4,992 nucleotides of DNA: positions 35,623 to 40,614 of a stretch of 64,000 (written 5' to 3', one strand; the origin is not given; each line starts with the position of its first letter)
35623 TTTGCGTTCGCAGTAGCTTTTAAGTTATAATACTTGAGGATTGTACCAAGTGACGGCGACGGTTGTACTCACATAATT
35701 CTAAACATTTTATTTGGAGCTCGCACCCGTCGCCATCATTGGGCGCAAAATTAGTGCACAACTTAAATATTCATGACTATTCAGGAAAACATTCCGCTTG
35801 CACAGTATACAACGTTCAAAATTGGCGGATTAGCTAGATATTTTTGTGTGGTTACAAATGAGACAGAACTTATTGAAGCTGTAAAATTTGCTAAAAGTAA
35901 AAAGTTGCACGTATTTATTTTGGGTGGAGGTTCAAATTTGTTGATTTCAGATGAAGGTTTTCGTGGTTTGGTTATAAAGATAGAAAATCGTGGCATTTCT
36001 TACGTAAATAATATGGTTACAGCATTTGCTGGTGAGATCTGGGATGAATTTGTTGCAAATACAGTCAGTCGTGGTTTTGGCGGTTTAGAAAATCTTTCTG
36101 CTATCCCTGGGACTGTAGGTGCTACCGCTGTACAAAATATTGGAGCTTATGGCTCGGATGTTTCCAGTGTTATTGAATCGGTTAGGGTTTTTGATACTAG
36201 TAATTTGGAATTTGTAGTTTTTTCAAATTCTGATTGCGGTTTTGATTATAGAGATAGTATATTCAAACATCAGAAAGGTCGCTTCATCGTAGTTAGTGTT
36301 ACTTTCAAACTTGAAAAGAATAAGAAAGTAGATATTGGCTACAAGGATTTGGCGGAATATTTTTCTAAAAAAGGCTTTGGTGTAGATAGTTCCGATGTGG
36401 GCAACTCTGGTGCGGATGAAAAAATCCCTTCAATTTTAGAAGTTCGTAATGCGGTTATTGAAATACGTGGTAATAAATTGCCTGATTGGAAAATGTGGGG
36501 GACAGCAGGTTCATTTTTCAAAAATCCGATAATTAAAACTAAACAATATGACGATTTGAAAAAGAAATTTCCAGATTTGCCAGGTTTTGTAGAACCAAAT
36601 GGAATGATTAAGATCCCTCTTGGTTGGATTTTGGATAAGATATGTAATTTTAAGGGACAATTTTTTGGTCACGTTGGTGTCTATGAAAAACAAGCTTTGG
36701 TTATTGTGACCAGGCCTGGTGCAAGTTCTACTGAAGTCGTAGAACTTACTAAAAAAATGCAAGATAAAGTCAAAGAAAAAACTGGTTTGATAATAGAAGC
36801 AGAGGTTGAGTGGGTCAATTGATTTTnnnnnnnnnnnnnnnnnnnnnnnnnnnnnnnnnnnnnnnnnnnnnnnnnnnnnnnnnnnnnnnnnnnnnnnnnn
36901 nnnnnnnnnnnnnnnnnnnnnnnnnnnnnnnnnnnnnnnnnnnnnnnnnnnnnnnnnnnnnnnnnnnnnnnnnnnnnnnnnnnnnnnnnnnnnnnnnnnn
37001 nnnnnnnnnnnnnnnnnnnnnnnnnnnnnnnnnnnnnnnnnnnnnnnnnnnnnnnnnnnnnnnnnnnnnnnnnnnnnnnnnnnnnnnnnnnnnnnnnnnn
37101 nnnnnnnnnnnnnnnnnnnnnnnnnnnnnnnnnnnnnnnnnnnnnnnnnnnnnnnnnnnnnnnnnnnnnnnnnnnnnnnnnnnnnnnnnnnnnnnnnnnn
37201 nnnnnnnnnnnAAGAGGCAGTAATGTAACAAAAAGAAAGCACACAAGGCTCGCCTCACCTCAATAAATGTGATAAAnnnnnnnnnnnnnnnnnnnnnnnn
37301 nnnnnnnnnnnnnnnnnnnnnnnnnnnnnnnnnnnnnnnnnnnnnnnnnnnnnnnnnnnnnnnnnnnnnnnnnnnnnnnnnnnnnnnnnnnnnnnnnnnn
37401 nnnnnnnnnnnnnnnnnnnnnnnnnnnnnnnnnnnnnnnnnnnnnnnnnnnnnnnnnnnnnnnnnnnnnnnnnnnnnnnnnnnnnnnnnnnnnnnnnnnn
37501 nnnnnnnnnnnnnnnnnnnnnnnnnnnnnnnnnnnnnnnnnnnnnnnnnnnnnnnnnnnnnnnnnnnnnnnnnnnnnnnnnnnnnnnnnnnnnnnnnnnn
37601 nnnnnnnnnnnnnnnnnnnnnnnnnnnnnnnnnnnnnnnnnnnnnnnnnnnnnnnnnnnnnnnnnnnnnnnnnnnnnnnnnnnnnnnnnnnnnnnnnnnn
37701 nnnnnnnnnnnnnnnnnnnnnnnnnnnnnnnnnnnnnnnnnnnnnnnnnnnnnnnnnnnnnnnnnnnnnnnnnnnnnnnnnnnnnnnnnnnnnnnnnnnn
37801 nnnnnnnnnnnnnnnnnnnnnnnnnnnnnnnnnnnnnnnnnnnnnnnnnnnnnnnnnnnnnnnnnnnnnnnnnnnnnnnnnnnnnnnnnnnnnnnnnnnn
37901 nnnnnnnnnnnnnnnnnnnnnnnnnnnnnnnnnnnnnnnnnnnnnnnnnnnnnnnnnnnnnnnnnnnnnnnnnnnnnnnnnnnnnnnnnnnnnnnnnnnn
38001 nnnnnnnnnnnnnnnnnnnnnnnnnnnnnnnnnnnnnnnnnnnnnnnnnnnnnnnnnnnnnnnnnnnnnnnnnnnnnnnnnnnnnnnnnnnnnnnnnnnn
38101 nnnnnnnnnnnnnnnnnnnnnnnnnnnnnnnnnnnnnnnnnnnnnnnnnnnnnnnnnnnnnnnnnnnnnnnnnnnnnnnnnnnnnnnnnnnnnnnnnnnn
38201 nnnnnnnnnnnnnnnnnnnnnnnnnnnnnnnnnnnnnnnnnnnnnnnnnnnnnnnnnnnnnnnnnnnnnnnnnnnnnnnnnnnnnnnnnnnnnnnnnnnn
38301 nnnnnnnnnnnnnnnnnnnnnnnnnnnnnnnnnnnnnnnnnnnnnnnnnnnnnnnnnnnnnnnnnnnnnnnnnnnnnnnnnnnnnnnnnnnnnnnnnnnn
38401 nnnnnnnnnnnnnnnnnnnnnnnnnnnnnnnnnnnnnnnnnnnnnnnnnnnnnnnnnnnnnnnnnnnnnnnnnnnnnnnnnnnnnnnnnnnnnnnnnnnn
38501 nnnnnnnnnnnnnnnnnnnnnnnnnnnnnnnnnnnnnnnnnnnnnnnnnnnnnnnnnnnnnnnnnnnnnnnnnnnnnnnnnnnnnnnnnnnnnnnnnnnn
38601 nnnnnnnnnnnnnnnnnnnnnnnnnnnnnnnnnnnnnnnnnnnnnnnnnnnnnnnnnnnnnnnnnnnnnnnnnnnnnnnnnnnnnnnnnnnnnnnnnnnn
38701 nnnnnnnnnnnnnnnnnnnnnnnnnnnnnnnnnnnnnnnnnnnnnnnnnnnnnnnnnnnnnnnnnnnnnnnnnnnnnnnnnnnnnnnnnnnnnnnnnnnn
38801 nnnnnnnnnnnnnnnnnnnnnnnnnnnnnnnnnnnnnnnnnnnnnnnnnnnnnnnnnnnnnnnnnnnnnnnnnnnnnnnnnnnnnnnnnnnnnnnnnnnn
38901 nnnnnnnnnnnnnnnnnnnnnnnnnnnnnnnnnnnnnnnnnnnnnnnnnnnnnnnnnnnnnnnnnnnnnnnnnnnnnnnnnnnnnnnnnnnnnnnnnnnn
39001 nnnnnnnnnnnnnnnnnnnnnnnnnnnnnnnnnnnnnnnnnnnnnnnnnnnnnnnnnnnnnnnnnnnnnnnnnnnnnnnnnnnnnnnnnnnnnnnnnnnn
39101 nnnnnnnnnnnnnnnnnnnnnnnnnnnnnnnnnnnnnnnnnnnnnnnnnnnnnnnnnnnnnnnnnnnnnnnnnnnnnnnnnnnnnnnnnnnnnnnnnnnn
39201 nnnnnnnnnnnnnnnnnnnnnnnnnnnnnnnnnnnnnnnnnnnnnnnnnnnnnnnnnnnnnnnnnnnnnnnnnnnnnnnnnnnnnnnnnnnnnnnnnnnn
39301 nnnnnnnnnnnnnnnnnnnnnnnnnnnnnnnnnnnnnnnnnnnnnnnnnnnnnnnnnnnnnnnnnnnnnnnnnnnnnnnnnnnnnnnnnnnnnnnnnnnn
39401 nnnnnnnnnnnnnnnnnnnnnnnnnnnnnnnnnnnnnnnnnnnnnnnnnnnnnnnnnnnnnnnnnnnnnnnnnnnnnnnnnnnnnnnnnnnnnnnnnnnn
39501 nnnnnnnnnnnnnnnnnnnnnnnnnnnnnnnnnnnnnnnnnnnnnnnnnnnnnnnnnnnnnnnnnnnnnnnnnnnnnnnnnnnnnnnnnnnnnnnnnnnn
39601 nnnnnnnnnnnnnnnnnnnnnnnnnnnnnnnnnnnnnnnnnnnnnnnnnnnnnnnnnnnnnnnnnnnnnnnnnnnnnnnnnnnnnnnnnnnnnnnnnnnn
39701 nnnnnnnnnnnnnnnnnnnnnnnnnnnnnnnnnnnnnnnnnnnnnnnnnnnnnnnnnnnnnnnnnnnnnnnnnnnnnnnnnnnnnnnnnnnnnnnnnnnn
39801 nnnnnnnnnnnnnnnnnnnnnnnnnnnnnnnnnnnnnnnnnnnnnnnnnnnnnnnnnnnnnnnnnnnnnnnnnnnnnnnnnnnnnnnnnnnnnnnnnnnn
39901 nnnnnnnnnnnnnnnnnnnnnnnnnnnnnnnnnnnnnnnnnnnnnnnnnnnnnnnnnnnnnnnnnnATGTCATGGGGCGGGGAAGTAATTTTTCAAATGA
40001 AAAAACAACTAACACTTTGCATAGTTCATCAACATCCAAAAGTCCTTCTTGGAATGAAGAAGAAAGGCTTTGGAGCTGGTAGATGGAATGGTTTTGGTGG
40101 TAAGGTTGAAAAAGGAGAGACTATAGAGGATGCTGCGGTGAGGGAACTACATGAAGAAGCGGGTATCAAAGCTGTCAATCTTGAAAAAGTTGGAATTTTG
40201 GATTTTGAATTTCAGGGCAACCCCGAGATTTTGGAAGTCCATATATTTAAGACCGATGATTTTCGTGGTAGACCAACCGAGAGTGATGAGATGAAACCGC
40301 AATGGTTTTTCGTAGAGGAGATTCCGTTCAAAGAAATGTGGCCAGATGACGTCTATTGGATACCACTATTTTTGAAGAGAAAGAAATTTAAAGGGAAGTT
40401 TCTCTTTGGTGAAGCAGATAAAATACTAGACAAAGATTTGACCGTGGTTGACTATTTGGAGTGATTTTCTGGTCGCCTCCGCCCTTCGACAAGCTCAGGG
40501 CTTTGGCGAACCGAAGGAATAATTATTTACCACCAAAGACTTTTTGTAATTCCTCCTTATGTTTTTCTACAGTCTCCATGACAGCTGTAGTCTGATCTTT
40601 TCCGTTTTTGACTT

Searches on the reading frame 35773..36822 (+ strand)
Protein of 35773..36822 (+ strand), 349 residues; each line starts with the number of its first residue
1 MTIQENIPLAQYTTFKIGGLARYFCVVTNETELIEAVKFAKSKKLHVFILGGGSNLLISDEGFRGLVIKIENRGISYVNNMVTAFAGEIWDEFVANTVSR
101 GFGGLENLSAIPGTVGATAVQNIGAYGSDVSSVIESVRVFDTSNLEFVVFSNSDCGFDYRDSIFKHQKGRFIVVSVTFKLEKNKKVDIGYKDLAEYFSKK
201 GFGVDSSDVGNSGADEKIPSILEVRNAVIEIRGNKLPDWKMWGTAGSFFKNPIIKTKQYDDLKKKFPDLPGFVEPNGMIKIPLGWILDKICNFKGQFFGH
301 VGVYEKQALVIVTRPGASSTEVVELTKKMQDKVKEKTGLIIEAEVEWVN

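Call 8: search_protein_families(library=pfam, proteins=[window:35773-36822:+], max_evalue=0.0001)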
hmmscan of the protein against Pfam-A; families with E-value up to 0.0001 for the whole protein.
window:35773-36822:+ (349 aa): 2 families
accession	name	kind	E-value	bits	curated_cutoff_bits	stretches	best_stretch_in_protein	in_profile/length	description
PF01565.28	FAD_binding_4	-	3.1e-21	76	26.4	1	23-141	3-130/139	FAD binding domain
PF02873.21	MurB_C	-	1.5e-18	67.2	27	1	223-348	1-99/99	UDP-N-acetylenolpyruvoylglucosamine reductase, C-terminal domain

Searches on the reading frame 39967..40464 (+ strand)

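Call 40: search_protein_families(library=pfam, proteins=[window:39967-40464:+], max_evalue=0.0001)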
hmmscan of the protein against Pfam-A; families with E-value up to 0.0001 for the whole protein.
window:39967-40464:+ (165 aa): 1 family
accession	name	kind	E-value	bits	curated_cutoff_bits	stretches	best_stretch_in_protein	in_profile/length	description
PF00293.34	NUDIX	-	9.6e-18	64.9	21.1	1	19-135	9-134/134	NUDIX domain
